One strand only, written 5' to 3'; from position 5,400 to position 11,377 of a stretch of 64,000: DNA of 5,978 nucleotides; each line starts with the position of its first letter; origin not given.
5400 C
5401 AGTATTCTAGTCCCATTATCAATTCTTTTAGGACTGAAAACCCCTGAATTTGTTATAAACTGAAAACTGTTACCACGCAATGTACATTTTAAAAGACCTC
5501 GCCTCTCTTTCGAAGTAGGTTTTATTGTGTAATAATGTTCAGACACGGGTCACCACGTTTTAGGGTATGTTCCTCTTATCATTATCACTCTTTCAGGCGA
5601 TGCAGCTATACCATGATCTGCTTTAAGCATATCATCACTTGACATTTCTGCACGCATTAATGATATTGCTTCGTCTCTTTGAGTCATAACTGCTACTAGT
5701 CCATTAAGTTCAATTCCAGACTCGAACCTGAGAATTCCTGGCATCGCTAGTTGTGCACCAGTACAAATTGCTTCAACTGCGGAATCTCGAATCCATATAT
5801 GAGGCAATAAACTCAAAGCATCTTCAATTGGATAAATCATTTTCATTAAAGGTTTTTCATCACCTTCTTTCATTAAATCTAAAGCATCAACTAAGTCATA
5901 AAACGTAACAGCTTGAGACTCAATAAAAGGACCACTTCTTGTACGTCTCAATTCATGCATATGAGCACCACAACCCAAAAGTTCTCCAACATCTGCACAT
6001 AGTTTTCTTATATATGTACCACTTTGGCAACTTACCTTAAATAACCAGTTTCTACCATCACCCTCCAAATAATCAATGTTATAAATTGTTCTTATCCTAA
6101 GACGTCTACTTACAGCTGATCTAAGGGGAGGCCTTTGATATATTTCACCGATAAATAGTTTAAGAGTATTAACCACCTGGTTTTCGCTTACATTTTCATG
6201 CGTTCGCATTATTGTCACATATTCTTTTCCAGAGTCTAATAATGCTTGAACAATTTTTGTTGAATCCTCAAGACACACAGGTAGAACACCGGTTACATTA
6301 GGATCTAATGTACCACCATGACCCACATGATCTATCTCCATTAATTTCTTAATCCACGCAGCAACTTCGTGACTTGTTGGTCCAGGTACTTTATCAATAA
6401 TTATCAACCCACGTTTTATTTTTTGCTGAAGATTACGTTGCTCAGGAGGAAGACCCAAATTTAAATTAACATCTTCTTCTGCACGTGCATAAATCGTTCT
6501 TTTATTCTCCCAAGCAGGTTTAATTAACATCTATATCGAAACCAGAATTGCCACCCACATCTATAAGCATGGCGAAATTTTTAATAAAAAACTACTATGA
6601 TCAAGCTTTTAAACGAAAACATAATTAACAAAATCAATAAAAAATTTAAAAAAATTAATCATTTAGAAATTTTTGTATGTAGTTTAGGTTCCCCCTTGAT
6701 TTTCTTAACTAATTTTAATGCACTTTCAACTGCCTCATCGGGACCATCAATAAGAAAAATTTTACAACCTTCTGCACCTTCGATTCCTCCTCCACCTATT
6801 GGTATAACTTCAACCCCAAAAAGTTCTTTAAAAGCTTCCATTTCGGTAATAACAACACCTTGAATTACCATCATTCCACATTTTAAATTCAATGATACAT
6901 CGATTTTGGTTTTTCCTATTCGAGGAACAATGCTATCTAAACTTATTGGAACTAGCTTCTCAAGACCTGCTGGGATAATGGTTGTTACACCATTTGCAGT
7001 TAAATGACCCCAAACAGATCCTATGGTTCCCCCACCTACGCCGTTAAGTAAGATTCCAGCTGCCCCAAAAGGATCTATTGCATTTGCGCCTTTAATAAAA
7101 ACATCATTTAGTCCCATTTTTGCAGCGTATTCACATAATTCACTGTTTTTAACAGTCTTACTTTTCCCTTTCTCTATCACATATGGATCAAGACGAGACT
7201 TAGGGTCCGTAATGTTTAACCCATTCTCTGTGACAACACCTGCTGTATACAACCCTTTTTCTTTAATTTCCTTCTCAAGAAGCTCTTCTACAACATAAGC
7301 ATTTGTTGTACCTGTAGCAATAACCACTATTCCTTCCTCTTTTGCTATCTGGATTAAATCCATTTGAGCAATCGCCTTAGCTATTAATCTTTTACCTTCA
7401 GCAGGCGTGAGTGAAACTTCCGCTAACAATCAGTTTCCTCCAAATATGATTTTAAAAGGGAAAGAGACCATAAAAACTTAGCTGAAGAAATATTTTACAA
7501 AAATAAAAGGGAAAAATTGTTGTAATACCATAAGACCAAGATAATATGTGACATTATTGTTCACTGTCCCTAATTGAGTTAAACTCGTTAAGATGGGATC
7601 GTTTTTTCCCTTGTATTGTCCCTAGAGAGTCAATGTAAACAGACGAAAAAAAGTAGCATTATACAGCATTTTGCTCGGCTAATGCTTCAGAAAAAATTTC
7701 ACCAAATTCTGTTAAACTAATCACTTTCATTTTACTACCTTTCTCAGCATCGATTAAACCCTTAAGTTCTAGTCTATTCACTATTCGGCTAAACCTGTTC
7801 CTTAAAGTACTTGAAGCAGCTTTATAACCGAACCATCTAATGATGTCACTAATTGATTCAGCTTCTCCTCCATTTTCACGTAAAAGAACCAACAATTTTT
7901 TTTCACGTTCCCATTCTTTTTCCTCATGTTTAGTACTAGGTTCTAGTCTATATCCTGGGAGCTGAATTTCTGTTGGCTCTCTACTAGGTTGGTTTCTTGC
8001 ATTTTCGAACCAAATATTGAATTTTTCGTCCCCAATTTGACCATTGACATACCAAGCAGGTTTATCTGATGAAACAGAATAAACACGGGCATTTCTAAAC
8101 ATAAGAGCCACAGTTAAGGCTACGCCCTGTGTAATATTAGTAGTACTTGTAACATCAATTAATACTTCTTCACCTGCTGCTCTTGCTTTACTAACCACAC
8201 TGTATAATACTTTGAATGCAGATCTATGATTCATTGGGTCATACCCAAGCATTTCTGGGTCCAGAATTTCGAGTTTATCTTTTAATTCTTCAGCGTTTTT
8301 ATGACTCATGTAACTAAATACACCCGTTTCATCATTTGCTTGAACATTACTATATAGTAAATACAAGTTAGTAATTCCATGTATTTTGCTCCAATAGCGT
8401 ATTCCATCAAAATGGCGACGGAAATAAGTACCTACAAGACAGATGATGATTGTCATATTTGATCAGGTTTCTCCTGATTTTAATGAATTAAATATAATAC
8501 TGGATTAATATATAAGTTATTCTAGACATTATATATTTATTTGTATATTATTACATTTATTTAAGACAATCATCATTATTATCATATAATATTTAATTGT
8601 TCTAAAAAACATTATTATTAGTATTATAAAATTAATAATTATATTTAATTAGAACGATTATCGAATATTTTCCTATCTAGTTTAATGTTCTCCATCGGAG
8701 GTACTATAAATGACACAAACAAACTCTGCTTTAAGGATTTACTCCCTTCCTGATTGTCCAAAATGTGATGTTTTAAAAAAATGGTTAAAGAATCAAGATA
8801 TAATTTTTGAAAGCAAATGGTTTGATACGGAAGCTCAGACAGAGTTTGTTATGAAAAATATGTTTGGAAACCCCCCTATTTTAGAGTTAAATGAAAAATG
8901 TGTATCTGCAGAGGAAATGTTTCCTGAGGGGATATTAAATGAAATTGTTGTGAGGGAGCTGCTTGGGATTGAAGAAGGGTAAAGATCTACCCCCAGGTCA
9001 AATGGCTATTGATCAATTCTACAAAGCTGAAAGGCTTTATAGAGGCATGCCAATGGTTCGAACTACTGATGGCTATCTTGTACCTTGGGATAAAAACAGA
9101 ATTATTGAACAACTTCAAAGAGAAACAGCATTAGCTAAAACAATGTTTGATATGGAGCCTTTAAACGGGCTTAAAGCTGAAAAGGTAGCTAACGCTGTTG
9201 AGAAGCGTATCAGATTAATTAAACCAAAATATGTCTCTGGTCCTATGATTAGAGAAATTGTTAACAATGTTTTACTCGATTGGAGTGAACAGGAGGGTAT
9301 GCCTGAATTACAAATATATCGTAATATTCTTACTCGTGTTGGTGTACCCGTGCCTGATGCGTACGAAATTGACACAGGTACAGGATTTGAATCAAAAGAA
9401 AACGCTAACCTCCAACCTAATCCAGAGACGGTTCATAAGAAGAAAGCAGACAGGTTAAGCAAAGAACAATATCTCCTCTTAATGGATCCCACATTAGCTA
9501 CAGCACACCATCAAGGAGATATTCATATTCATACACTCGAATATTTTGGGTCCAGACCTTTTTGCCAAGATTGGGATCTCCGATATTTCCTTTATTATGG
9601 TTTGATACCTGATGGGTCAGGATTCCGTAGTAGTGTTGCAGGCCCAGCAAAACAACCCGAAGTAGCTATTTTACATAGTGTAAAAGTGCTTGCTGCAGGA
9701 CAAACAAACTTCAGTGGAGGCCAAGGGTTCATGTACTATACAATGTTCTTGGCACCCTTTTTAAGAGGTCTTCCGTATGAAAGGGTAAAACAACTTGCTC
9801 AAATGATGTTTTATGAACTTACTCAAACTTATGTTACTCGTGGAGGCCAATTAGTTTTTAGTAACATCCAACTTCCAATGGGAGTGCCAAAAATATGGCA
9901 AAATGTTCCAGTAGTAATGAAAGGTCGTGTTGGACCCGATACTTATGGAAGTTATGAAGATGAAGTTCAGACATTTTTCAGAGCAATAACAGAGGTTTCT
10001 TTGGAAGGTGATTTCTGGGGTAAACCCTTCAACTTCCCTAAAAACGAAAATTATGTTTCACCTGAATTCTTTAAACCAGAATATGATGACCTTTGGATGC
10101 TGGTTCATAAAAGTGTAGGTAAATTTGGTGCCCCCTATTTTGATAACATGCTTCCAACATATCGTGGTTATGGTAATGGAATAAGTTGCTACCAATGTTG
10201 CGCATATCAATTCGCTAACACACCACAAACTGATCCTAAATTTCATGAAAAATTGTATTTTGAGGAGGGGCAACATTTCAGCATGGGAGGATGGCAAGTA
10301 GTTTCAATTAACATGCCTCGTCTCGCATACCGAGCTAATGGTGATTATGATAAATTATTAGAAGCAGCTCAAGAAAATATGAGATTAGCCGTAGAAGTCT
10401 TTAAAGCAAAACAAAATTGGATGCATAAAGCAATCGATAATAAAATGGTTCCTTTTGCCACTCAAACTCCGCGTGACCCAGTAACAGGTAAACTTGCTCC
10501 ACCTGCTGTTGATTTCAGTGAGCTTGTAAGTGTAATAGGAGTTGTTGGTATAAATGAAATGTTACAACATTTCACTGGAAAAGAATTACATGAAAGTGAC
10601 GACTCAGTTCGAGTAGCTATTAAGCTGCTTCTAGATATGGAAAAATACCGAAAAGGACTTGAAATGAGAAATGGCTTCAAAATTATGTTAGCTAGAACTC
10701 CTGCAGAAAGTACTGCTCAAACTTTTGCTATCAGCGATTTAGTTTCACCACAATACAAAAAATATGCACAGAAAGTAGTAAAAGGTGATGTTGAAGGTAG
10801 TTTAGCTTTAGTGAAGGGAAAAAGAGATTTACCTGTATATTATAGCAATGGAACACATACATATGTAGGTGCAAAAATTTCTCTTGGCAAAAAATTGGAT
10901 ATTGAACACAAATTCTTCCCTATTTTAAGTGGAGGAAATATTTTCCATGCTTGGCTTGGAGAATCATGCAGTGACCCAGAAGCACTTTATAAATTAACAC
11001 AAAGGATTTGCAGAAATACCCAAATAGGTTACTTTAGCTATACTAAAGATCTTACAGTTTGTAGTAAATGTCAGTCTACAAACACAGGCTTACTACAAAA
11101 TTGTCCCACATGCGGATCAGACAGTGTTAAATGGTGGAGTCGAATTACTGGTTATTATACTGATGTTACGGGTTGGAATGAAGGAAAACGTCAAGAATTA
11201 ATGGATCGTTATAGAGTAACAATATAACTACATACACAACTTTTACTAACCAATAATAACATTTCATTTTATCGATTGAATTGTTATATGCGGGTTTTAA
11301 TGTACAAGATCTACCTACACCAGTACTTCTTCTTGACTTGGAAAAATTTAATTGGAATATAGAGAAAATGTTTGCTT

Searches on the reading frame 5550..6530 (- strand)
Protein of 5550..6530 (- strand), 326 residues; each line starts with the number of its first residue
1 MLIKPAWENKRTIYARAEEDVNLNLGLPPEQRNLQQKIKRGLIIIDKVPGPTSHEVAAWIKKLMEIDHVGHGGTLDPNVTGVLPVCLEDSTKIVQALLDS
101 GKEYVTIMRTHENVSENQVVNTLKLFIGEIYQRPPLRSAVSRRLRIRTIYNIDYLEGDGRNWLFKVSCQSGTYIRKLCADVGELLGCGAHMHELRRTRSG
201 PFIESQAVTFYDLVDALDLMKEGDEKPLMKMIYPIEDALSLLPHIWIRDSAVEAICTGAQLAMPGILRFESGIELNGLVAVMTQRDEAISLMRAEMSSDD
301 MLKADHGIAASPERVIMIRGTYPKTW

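Call 27: search_protein_families(library=pfam, proteins=[window:5550-6530:-], max_evalue=0.00001)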
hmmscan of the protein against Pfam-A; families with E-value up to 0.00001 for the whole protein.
window:5550-6530:- (326 aa): 4 families
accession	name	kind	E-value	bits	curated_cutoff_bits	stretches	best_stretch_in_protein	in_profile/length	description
PF01509.24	TruB_N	-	8.3e-26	91.6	27.3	1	61-174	1-149/149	TruB family pseudouridylate synthase (N terminal domain)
PF16198.10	TruB_C_2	-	1e-23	83.7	29.3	1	175-239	1-65/66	tRNA pseudouridylate synthase B C-terminal domain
PF01472.26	PUA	-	2.7e-17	62.9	24.8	1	243-316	1-74/74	PUA domain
PF08068.17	DKCLD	-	1.3e-11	44.8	27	1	8-56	9-57/58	DKCLD (NUC011) domain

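Call 28: find_homologous_proteins(query=window:5550-6530:-, max_evalue=1e-30)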
Query window:5550-6530:- (326 aa): 6328 proteins with E <= 1e-30 among 8000 candidates; the best 120 are listed.
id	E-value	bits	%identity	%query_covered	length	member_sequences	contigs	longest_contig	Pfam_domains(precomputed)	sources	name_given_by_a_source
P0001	1.2e-216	736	100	100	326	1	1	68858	PF08068.18,PF01509.24,PF01472.27,PF16198.11,PF21238.3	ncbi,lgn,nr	ncbi:RNA-guided pseudouridylation complex pseudouridine synthase subunit Cbf5 [Candidatus Bathyarcha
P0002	2.0e-175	601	80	99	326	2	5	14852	PF08068.18,PF01509.24,PF01472.27,PF16198.11,PF21238.3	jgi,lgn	-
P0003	2.4e-174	597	77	99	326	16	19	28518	PF08068.18,PF01509.24,PF01472.27,PF16198.11,PF21238.3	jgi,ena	jgi:H/ACA ribonucleoprotein complex subunit 4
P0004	2.7e-174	597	80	99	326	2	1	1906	PF08068.18,PF01509.24,PF01472.27,PF16198.11,PF21238.3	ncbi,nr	ncbi:MAG: RNA-guided pseudouridylation complex pseudouridine synthase subunit Cbf5 [Nitrososphaerace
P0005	8.7e-174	595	78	99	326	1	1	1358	PF08068.18,PF01509.24,PF01472.27,PF16198.11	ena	-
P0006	9.4e-173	592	78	99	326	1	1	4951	PF08068.18,PF01509.24,PF01472.27,PF16198.11,PF21238.3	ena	-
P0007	1.1e-171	588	77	100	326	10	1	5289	PF08068.18,PF01509.24,PF01472.27,PF16198.11,PF21238.3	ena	-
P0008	1.6e-171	588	78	99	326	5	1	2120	PF08068.18,PF01509.24,PF01472.27,PF16198.11,PF21238.3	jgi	jgi:H/ACA ribonucleoprotein complex subunit 4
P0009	5.7e-171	586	77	99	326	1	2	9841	PF08068.18,PF01509.24,PF01472.27,PF16198.11,PF21238.3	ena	-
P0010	1.1e-170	585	78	99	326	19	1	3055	PF08068.18,PF01509.24,PF01472.27,PF16198.11,PF21238.3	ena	-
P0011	1.2e-170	585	76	100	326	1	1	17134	PF08068.18,PF01509.24,PF01472.27,PF16198.11,PF21238.3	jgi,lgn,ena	-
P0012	1.5e-170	585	77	99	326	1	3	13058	PF08068.18,PF01509.24,PF01472.27,PF16198.11,PF21238.3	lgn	-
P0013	2.1e-170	584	77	99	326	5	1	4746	PF08068.18,PF01509.24,PF01472.27,PF16198.11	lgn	-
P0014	4.5e-170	583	76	99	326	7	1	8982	PF08068.18,PF01509.24,PF01472.27,PF16198.11,PF21238.3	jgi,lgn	jgi:H/ACA ribonucleoprotein complex subunit 4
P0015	6.5e-170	583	76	100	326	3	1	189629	PF08068.18,PF01509.24,PF01472.27,PF16198.11,PF21238.3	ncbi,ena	-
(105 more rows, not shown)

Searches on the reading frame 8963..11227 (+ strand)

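Call 23: search_protein_families(library=pfam, proteins=[window:8963-11227:+], max_evalue=0.00001)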
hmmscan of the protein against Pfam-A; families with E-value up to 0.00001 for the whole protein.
window:8963-11227:+ (754 aa): 1 family
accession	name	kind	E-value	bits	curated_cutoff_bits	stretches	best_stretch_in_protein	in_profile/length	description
PF13597.11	NRDD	-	1.6e-138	463.2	26.2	1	146-750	1-560/562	Anaerobic ribonucleoside-triphosphate reductase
